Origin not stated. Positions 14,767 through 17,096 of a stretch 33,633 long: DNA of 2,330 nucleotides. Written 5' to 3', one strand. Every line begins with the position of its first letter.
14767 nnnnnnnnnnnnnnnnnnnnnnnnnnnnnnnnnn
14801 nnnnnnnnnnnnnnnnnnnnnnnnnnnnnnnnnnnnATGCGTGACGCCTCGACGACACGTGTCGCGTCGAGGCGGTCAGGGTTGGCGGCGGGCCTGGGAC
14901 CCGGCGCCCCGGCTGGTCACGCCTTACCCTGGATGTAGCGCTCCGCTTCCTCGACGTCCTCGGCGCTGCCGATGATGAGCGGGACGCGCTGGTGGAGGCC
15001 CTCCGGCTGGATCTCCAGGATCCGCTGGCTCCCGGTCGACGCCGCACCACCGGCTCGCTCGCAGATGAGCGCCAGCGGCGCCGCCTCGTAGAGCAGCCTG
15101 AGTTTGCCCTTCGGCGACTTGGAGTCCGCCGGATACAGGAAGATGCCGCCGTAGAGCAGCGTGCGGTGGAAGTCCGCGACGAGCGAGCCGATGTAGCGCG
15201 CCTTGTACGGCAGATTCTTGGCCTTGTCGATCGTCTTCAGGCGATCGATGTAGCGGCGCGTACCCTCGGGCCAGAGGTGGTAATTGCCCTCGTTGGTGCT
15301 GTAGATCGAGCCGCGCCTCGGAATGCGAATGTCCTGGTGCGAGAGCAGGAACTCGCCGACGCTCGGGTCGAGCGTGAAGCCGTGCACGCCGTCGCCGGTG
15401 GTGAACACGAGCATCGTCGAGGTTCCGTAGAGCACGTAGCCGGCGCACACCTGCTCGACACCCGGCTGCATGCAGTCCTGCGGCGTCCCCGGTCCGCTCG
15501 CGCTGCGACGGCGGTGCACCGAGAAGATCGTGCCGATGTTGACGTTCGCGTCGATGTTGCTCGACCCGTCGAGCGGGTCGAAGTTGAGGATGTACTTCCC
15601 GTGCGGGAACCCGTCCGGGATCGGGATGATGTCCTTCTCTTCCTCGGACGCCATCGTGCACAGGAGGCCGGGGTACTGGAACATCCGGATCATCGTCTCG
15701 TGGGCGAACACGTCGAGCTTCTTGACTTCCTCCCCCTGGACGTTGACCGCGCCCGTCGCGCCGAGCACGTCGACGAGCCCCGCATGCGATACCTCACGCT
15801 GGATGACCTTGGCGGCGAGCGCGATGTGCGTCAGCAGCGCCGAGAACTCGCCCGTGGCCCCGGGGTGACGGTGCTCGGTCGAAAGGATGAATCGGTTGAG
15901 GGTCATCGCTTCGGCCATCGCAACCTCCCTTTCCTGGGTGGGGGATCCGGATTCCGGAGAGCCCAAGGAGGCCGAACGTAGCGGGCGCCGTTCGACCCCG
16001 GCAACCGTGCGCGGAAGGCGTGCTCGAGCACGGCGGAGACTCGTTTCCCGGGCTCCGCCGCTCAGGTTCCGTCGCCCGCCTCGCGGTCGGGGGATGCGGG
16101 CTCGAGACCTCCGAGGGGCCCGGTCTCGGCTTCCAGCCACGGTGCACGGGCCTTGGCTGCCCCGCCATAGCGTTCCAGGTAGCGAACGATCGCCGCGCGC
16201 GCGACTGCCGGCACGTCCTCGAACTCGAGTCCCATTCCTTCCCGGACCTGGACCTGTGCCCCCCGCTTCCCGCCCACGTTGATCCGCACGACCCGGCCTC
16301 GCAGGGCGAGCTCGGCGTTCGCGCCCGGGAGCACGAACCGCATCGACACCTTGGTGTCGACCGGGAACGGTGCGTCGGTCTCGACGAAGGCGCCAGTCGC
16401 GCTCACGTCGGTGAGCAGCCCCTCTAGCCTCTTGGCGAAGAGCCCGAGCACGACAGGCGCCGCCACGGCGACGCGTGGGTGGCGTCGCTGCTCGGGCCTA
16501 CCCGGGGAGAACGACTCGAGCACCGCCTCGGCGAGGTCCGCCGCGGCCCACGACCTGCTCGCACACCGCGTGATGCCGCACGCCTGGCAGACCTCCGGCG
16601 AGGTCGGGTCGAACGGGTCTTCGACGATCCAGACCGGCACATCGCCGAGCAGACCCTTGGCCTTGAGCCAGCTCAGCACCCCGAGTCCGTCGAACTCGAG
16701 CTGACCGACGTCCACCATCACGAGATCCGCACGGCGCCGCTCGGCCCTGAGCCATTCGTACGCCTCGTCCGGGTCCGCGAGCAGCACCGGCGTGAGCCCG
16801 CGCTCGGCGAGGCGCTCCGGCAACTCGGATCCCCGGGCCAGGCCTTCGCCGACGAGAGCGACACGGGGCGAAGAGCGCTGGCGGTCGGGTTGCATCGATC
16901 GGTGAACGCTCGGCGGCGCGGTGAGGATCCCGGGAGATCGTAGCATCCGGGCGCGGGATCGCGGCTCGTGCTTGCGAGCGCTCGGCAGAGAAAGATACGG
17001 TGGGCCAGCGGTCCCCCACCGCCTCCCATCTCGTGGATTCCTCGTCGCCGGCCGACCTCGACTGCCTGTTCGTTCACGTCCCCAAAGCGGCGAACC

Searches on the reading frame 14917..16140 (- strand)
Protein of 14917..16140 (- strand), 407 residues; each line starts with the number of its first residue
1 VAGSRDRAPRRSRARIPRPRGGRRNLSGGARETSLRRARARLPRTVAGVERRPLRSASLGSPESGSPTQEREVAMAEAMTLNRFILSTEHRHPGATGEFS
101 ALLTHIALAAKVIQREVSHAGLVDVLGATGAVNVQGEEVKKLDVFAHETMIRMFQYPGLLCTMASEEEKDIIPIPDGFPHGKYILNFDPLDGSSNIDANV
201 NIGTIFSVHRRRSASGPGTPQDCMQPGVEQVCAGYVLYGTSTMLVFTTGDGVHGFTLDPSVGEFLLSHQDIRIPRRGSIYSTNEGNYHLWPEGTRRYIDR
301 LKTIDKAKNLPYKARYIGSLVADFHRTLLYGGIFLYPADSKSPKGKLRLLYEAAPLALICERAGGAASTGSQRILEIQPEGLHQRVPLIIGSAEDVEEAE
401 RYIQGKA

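Call 9: search_protein_families(library=pfam, proteins=[window:14917-16140:-], max_evalue=0.001)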
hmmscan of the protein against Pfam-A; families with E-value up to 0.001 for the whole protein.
window:14917-16140:- (407 aa): 2 families
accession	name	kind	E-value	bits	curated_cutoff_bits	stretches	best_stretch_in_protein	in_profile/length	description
PF00316.25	FBPase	-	2e-69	233.5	34.8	1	79-268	1-190/191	Fructose-1-6-bisphosphatase, N-terminal domain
PF18913.5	FBPase_C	-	2.4e-48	163.6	27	1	273-403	1-126/127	Fructose-1-6-bisphosphatase, C-terminal domain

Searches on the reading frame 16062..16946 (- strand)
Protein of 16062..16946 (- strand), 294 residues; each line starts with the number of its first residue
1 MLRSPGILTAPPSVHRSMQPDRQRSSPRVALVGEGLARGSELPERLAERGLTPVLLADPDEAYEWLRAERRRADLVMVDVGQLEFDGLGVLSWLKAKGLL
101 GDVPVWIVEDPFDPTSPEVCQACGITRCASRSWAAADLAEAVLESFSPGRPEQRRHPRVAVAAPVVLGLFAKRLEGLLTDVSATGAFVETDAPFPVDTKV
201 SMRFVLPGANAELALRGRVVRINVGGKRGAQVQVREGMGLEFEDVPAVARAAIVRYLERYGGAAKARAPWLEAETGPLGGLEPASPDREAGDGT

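Call 9: search_protein_families(library=pfam, proteins=[window:16062-16946:-], max_evalue=0.001)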
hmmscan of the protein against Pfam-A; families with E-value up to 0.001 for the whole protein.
window:16062-16946:- (294 aa): 1 family
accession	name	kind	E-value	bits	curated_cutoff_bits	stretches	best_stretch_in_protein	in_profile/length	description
PF07238.19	PilZ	-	1.5e-17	64.3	22.5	1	152-258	1-101/102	PilZ domain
